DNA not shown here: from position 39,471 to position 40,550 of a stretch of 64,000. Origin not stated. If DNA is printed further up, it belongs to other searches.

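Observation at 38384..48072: Intact ten-gene CoA-dependent operon resembling alicyclic-acid ring cleavage but with non-canonical parts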

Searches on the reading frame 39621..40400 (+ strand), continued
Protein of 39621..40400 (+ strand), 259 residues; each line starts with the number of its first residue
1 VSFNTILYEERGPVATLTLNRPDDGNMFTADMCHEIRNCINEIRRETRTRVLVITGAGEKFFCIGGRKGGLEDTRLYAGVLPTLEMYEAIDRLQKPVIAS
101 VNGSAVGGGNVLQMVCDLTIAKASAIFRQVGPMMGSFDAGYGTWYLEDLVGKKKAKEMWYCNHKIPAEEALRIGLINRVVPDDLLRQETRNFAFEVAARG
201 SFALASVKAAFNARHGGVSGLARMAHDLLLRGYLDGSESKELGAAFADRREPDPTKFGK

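Call 37: search_protein_families(library=pfam, proteins=[L051:3531-4526:-, L057:4665-5735:+, L018:3106-4788:-, L051:2041-3525:+, L041:4042-5700:+, L032:4053-4580:+, L032:2112-2894:+, L061:412-960:-, L077:19382-20749:-, L071:17853-19424:+], max_evalue=0.0001)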
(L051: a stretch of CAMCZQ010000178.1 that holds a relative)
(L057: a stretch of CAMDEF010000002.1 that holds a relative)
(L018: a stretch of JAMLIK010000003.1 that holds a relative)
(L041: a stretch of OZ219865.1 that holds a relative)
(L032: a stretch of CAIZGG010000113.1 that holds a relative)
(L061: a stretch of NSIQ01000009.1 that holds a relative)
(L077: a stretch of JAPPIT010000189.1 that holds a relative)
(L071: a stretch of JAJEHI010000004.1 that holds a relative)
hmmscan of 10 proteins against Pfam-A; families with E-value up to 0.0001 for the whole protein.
L051:3531-4526:- (331 aa): 1 family
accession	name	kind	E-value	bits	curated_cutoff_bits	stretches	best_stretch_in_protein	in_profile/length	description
PF03401.19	TctC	-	6.9e-65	219.7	27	1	53-325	2-272/274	Tripartite tricarboxylate transporter family receptor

L057:4665-5735:+ (356 aa): 2 families
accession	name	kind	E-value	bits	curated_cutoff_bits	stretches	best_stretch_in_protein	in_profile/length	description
PF22917.2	PRISE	-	5.5e-22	78.8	27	1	63-356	73-394/394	PRISE-like Rossmann-fold domain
PF01370.27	Epimerase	-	4.3e-06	26.8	20.9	1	13-153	2-146/240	NAD dependent epimerase/dehydratase family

L018:3106-4788:- (560 aa): 7 families
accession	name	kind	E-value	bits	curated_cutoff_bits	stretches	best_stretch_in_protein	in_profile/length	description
PF00158.32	Sigma54_activat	-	6.6e-68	228.1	20.2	1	243-410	1-167/168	Sigma-54 interaction domain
PF14532.12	Sigma54_activ_2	-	1.6e-24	87.2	25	1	244-415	1-138/138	Sigma-54 interaction domain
PF25601.1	AAA_lid_14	-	6.7e-20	71.1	27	1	416-490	1-75/87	AAA+ ATPase lid domain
PF02954.25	HTH_8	-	1.3e-11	44.5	22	1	515-552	3-40/42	Bacterial regulatory protein, Fis family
PF07728.20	AAA_5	-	4.2e-06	27.2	22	1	266-386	1-123/139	AAA domain (dynein-related subfamily)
PF07724.20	AAA_2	-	6.8e-06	26.7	27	1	267-367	6-106/166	AAA domain (Cdc48 subfamily)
PF01078.27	Mg_chelatase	-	7.9e-06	25.8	20.3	0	241-386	3-158/207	Magnesium chelatase, subunit ChlI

L051:2041-3525:+ (494 aa): 9 families
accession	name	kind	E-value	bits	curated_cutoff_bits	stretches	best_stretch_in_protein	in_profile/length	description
PF00890.30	FAD_binding_2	-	5.6e-53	181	20.4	2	8-239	1-244/414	FAD binding domain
PF01266.30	DAO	-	8.8e-17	62.1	27.9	1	8-204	1-215/353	FAD dependent oxidoreductase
PF03486.20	HI0933_like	-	2.9e-13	50.3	50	1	8-487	2-243/244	HI0933-like protein Rossmann domain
PF12831.13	FAD_oxidored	-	7.4e-10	39.1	27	1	8-172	1-125/416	FAD dependent oxidoreductase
PF13450.12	NAD_binding_8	-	3e-07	31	21.9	1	11-49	1-40/68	NAD(P)-binding Rossmann-like domain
PF07992.20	Pyr_redox_2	-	4.3e-07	30.1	26.1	0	8-39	2-175/291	Pyridine nucleotide-disulphide oxidoreductase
PF01134.28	GIDA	-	2.1e-05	24.2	22.1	1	8-54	1-48/391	Glucose inhibited division protein A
PF00070.33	Pyr_redox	-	3.2e-05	24.8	22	0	9-39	2-32/82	Pyridine nucleotide-disulphide oxidoreductase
PF01494.25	FAD_binding_3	-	8.8e-05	22.3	22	0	7-41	2-36/349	FAD binding domain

L041:4042-5700:+ (552 aa): 1 family
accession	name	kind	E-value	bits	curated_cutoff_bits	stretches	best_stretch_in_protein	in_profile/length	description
PF02074.21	Peptidase_M32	-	3e-150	501.5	25.1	1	61-548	2-489/489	Carboxypeptidase Taq (M32) metallopeptidase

L032:4053-4580:+ (175 aa): 0 families

L032:2112-2894:+ (260 aa): 1 family
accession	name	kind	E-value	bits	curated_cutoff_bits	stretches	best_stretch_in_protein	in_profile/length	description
PF01557.24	FAA_hydrolase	-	5.3e-14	52.8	23.9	1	98-255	60-208/214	Fumarylacetoacetate (FAA) hydrolase C-terminal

L061:412-960:- (182 aa): 1 family
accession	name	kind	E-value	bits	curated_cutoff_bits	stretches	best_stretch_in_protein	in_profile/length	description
PF07152.18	YaeQ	-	1.6e-76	256.2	25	1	1-171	1-170/173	YaeQ protein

L077:19382-20749:- (455 aa): 5 families
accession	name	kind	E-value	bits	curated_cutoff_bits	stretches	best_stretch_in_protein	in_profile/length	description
PF00441.29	Acyl-CoA_dh_1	-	3.2e-31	109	22.4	1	168-315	2-142/150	Acyl-CoA dehydrogenase, C-terminal domain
PF12806.12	Acyl-CoA_dh_C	-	1e-18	68.1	30.3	1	346-439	13-115/124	Acetyl-CoA dehydrogenase C-terminal like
PF02770.24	Acyl-CoA_dh_M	-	1.1e-14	54.7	33.3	1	48-156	2-95/97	Acyl-CoA dehydrogenase, middle domain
PF08028.16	Acyl-CoA_dh_2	-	2.4e-12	47.7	22.7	1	185-311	4-133/134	Acyl-CoA dehydrogenase, C-terminal domain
PF22924.1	ACOX_C_alpha1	-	2.7e-07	31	27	1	176-313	4-159/169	Acyl-CoA oxidase, C-alpha1 domain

L071:17853-19424:+ (523 aa): 3 families
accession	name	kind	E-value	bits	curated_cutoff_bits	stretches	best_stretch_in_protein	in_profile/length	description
PF00884.28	Sulfatase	-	2.3e-53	181.9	25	1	5-387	1-301/301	Sulfatase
PF16347.10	SGSH_C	-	1.1e-17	65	29.3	1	332-490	1-150/154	N-sulphoglucosamine sulphohydrolase, C-terminal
PF01663.27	Phosphodiest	-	1.3e-11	45.1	23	1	8-74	2-65/342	Type I phosphodiesterase / nucleotide pyrophosphatase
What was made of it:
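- Neighbours in Alcaligenaceae include a PRISE-like reductase, a FAD_binding_2 oxidoreductase (a family I recall includes KstD-type dehydrogenases) and an FAA-hydrolase-family protein (call 37).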

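Call 56: search_protein_families(library=ncbifam, proteins=[L039:12399-13166:+, L039:18712-19311:+, L039:20049-20774:+, L092:6975-7691:+, L092:7707-8765:+, L092:21153-22697:+, L092:5907-6539:+, L092:22694-23326:+], max_evalue=1e-10)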
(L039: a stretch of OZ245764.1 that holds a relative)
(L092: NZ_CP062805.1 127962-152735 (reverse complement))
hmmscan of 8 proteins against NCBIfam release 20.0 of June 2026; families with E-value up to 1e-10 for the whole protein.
L039:12399-13166:+ (255 aa): 70 families (the best 25 are shown)
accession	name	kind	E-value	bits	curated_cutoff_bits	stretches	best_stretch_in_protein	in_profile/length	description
NF004475.0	PRK05809.1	subfamily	9e-71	238.4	394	1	5-254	8-259/260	short-chain-enoyl-CoA hydratase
NF005803.0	PRK07658.1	equivalog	1.5e-66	224.4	313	1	6-254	7-256/257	enoyl-CoA hydratase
NF005802.0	PRK07657.1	equivalog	2e-66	224.1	363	1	11-253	14-258/260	enoyl-CoA hydratase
NF004517.0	PRK05862.1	equivalog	3e-64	217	396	1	6-254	9-256/257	enoyl-CoA hydratase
NF004634.0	PRK05980.1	equivalog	5.8e-62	209.4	375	1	5-253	7-261/263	crotonase/enoyl-CoA hydratase family protein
NF007239.0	PRK09674.1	equivalog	2.6e-58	197.5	371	1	8-253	11-255/257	2,3-dehydroadipyl-CoA hydratase PaaF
NF006007.0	PRK08138.1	subfamily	1.3e-55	188.6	355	1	9-253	16-259/261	enoyl-CoA hydratase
NF051848.1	EnCoAHydtEchA19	equivalog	3.1e-55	187.5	400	1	5-254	4-257/258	enoyl-CoA hydratase EchA19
NF006566.0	PRK09076.1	subfamily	1.4e-53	182.2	286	1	5-253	9-258/260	enoyl-CoA hydratase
NF042430.2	EnCoAhydt_DpgD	equivalog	8.5e-50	169.6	400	1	6-253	2-256/258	enoyl-CoA-hydratase DpgD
NF006699.0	PRK09245.1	subfamily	3.7e-48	164.1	354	1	5-254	7-265/266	crotonase/enoyl-CoA hydratase family protein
NF004840.0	PRK06190.1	equivalog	1.1e-46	159.6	253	1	6-239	9-243/260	enoyl-CoA hydratase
NF006100.0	PRK08252.1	subfamily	1.1e-46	159.5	282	1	5-253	7-252/254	crotonase/enoyl-CoA hydratase family protein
NF004635.0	PRK05981.1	equivalog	2.4e-44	151.9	351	1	4-253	7-264/266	enoyl-CoA hydratase/isomerase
TIGR02280.1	PaaB1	equivalog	2.5e-44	151.7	345.15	1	11-253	9-254/256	2-(1,2-epoxy-1,2-dihydrophenyl)acetyl-CoA isomerase PaaG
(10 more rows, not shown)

L039:18712-19311:+ (199 aa): 0 families

L039:20049-20774:+ (242 aa): 0 families

L092:6975-7691:+ (238 aa): 205 families (the best 25 are shown)
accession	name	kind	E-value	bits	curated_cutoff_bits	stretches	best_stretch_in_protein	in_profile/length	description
NF004791.0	PRK06138.1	equivalog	1.8e-63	214.2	312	1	6-237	5-251/252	SDR family oxidoreductase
NF005559.1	PRK07231.1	subfamily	8e-61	205.7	215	1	6-236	4-248/249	glucose 1-dehydrogenase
NF052558.1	MBtsdlDhBudC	equivalog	2.2e-58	197.8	270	1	7-235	4-241/250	meso-2,3-butanediol dehydrogenase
NF009466.0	PRK12826.1-2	subfamily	8.9e-56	189.1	222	1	7-236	4-245/248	3-oxoacyl-ACP reductase FabG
NF004198.0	PRK05653.1-3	equivalog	8.8e-55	185.8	296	1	4-237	5-248/248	3-oxoacyl-ACP reductase FabG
NF004818.0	PRK06172.1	equivalog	3.7e-54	183.7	336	1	6-235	7-250/253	SDR family oxidoreductase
TIGR01830.1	3oxo_ACP_reduc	equivalog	4e-52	177.3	297.75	1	9-234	1-237/239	3-oxoacyl-[acyl-carrier-protein] reductase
NF005067.0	PRK06484.1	equivalog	5.1e-52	177.1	713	1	4-235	7-251/524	short chain dehydrogenase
NF009464.0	PRK12824.1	subfamily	9.1e-52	176.2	269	1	6-235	2-242/245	3-oxoacyl-ACP reductase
NF006493.1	PRK08936.1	subfamily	2.9e-51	174.2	420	1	5-235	6-250/261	glucose-1-dehydrogenase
NF009468.0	PRK12826.1-4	equivalog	5.3e-50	170.5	318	1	5-235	6-247/256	SDR family oxidoreductase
NF009093.0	PRK12429.1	subfamily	5.8e-50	170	258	1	5-235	4-256/259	3-hydroxybutyrate dehydrogenase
NF004713.0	PRK06057.1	equivalog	7.1e-50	169.9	404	1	6-234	9-248/257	3-oxoacyl-ACP reductase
TIGR01963.1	PHB_DH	subfamily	9.8e-50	169.2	307.05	1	7-235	2-252/255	3-hydroxybutyrate dehydrogenase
NF005007.0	PRK06398.1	equivalog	4.7e-49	166.9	341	1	3-236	4-246/259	aldose dehydrogenase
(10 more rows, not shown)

L092:7707-8765:+ (352 aa): 0 families

L092:21153-22697:+ (514 aa): 19 families
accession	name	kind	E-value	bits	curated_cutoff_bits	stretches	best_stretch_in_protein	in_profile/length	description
NF006124.0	PRK08268.1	subfamily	4.1e-223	741.9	508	1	9-512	5-505/507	3-hydroxyacyl-CoA dehydrogenase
TIGR02279.1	PaaC-3OHAcCoADH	equivalog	4.8e-130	434.7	669.4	1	9-506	3-498/503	3-hydroxyacyl-CoA dehydrogenase PaaH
NF004474.0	PRK05808.1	subfamily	4.4e-100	334.6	408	2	10-291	2-282/283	3-hydroxybutyryl-CoA dehydrogenase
NF005875.0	PRK07819.1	subfamily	2.3e-85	286.5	319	1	9-291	3-286/287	3-hydroxybutyryl-CoA dehydrogenase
NF005715.0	PRK07530.1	equivalog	1.6e-82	277.2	420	1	9-299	2-290/292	3-hydroxybutyryl-CoA dehydrogenase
NF006722.0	PRK09260.1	equivalog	3e-79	266.3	429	2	11-297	2-287/289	3-hydroxyacyl-CoA dehydrogenase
NF004699.0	PRK06035.1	equivalog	1.5e-69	234.4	500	1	11-284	3-278/294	3-hydroxyacyl-CoA dehydrogenase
NF008727.0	PRK11730.1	equivalog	5e-63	213.6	870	1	8-299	310-600/717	fatty acid oxidation complex subunit alpha FadB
NF008363.0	PRK11154.1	equivalog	1.9e-59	201.5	869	1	9-296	307-592/708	fatty acid oxidation complex subunit alpha FadJ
NF042925.1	FHMPC_DH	equivalog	1.8e-55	188.4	500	1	14-295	3-284/304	5-formyl-3-hydroxy-2-methylpyridine 4-carboxylate 5-dehydrogenase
NF006125.0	PRK08269.1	equivalog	6.9e-53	179.8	427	1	11-293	5-298/334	3-hydroxybutyryl-CoA dehydrogenase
TIGR02441.1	fa_ox_alpha_mit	equivalog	6.3e-52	176.6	964.65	1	10-297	334-619/737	fatty acid oxidation complex subunit alpha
TIGR02440.1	FadJ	equivalog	1.4e-51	175.7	968.45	1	9-297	302-587/699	fatty acid oxidation complex subunit alpha FadJ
NF006143.0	PRK08293.1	equivalog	9.7e-51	172.8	312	1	10-293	3-289/291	3-hydroxyacyl-CoA dehydrogenase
TIGR02437.1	FadB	equivalog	5.8e-50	170.4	933.55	1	12-298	314-599/714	fatty acid oxidation complex subunit alpha FadB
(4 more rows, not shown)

L092:5907-6539:+ (210 aa): 0 families

L092:22694-23326:+ (210 aa): 0 families
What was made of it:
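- On Bad/Ali cyclohexanecarboxylate pathway: The ECH2 of relatives is a generic short-chain hydratase, with its best model at 238 bits against a cut-off of 394 (call 56).
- ECH2 is an ordinary short-chain hydratase (call 56).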

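Call 67: search_protein_families(library=pfam, proteins=[L035:9113-9937:+, L035:10830-12437:+, L035:8763-9116:+, L035:14600-16123:+, L072:7968-9212:-, L072:11127-12062:+, L069:2033-3178:+, L069:3058-4641:+, L069:4764-5606:+, L069:5791-6993:+], max_evalue=0.0001)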
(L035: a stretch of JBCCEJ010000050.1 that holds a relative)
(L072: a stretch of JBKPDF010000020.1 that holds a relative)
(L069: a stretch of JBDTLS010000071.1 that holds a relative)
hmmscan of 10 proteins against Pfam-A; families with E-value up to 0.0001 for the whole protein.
L035:9113-9937:+ (274 aa): 2 families
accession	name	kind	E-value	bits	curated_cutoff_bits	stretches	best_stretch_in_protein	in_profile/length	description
PF17645.6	Amdase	-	2.4e-21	76.9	25.9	1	43-271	2-228/228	Arylmalonate decarboxylase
PF01177.27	Asp_Glu_race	-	3.1e-07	30.8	31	1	89-254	53-211/211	Asp/Glu/Hydantoin racemase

L035:10830-12437:+ (535 aa): 10 families
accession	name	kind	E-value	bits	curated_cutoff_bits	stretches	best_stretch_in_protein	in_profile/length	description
PF00743.25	FMO-like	-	2.8e-17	62.8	22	1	11-213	5-219/532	Flavin-binding monooxygenase-like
PF13738.12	Pyr_redox_3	-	4e-14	53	30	1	11-213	1-200/305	Pyridine nucleotide-disulphide oxidoreductase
PF13450.12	NAD_binding_8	-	4.5e-13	49.7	21.9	1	12-58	1-47/68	NAD(P)-binding Rossmann-like domain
PF07992.20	Pyr_redox_2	-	1.9e-12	47.6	26.1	1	9-215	2-180/291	Pyridine nucleotide-disulphide oxidoreductase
PF13434.12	Lys_Orn_oxgnase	-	1.2e-08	35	21.3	1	71-224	80-236/339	L-lysine 6-monooxygenase/L-ornithine 5-monooxygenase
PF01266.30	DAO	-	4.4e-07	30.2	27.9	0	9-49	1-42/353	FAD dependent oxidoreductase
PF13454.12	NAD_binding_9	-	9.8e-07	29.3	21.8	0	11-142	1-153/155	FAD-NAD(P)-binding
PF01946.23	Thi4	-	1.2e-06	28.4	26.2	0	7-46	17-58/235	Thi4 family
PF03486.20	HI0933_like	-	4.2e-06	26.8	50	0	9-43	2-36/244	HI0933-like protein Rossmann domain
PF00070.33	Pyr_redox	-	1.3e-05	26.1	22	0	179-213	1-35/82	Pyridine nucleotide-disulphide oxidoreductase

L035:8763-9116:+ (117 aa): 1 family
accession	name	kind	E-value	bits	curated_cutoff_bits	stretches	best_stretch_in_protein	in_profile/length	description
PF01042.26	Ribonuc_L-PSP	-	2e-26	92.8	27.3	1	10-116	9-120/121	Endoribonuclease L-PSP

L035:14600-16123:+ (507 aa): 0 families

L072:7968-9212:- (414 aa): 0 families

L072:11127-12062:+ (311 aa): 0 families

L069:2033-3178:+ (381 aa): 3 families
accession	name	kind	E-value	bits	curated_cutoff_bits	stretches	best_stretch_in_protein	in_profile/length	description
PF00107.32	ADH_zinc_N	-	1.4e-21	77.3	31.8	1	203-330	1-122/129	Zinc-binding dehydrogenase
PF13602.12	ADH_zinc_N_2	-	4.4e-17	63.7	27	1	236-379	1-134/134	Zinc-binding dehydrogenase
PF08240.17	ADH_N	-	2.1e-14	54.1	23.5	1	79-161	2-103/104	Alcohol dehydrogenase GroES-like domain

L069:3058-4641:+ (527 aa): 5 families
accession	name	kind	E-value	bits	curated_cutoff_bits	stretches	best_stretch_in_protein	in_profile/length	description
PF02737.24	3HCDH_N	-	1.5e-58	198.1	22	1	60-236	2-178/180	3-hydroxyacyl-CoA dehydrogenase, NAD binding domain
PF00725.27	3HCDH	-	5.5e-46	155.5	22.1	2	240-337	1-97/97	3-hydroxyacyl-CoA dehydrogenase, C-terminal domain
PF18321.7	3HCDH_RFF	-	1.9e-14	54.2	23.6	1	374-442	1-69/69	3-hydroxybutyryl-CoA dehydrogenase reduced Rossmann-fold domain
PF01266.30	DAO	-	5.5e-05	23.3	27.9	0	60-111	2-54/353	FAD dependent oxidoreductase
PF03446.21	NAD_binding_2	-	9.8e-05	22.9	21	0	60-110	2-48/161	NAD binding domain of 6-phosphogluconate dehydrogenase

L069:4764-5606:+ (280 aa): 2 families
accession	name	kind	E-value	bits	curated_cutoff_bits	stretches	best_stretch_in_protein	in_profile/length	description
PF00378.25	ECH_1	-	8.4e-53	179.7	27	1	15-265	6-250/251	Enoyl-CoA hydratase/isomerase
PF16113.10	ECH_2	-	1.8e-34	120.2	27.2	1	16-192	2-177/335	Enoyl-CoA hydratase/isomerase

L069:5791-6993:+ (400 aa): 1 family
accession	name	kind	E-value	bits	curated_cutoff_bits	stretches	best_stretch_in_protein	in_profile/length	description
PF00144.29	Beta-lactamase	-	1.1e-64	219.2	27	1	18-369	2-313/329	Beta-lactamase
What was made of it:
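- They also occur between an arylmalonate-decarboxylase-like gene and an FMO-like gene (call 67). Some neighbours belong to families that include cyclic-ketone enzymes: PRISE-like, FAD_binding_2 and FMO-like (calls 37, 67).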

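Call 78: get_annotated_region(hit=H1, flank=13000)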
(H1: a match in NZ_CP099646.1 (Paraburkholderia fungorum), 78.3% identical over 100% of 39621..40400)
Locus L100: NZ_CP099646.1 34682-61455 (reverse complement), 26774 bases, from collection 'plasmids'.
description: Paraburkholderia fungorum strain OTU2SAUBB1 plasmid unnamed2, complete sequence
organism: Paraburkholderia fungorum (NCBI taxid 134537)
taxonomy: Bacteria; Pseudomonadota; Betaproteobacteria; Burkholderiales; Burkholderiaceae; Paraburkholderia; Paraburkholderia fungorum
host: -; source: Arabidopsis thaliana,pure culture,leaf; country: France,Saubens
typing (MOB-suite, as given by PLSDB): conjugative; relaxase MOBP,MOBP,MOBP; mating-pair formation MPF_T
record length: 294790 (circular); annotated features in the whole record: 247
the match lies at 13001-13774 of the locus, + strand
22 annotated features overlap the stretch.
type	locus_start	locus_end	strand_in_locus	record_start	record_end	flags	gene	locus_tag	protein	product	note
CDS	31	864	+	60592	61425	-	panC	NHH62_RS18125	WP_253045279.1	pantoate--beta-alanine ligase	GO:0015940 - pantothenate biosynthetic process [Evidence IEA]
CDS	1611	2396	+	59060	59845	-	-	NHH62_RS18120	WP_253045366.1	class II aldolase/adducin family protein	-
CDS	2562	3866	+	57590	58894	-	-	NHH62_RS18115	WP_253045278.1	MFS transporter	GO:0055085 - transmembrane transport [Evidence IEA]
CDS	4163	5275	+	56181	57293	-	-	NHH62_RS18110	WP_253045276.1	CaiB/BaiF CoA-transferase family protein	-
CDS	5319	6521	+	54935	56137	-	pcaF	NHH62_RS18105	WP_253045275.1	3-oxoadipyl-CoA thiolase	GO:0019619 - 3,4-dihydroxybenzoate catabolic process [Evidence IEA]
CDS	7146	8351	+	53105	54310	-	-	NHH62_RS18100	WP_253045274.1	branched-chain amino acid ABC transporter substrate-binding protein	GO:0015803 - branched-chain amino acid transport [Evidence IEA]; GO:0055085 - transmembrane transport [Evidence IEA]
CDS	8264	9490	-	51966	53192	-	-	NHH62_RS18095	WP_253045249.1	ISL3 family transposase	-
CDS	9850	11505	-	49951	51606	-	-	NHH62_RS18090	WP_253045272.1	sigma 54-interacting transcriptional regulator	GO:0006355 - regulation of DNA-templated transcription [Evidence IEA]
CDS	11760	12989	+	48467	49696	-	-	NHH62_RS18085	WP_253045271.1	CoA transferase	-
CDS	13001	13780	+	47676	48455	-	-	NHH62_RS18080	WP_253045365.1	enoyl-CoA hydratase-related protein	-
CDS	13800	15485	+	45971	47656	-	-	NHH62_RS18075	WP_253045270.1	class I adenylate-forming enzyme family protein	-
CDS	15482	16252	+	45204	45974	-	-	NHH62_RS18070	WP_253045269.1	enoyl-CoA hydratase-related protein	-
CDS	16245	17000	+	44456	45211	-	-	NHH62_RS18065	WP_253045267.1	SDR family oxidoreductase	-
CDS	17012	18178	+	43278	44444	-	-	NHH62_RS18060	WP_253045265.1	acyl-CoA dehydrogenase family protein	-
CDS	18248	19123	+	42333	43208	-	-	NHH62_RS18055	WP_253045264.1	3-hydroxyacyl-CoA dehydrogenase family protein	-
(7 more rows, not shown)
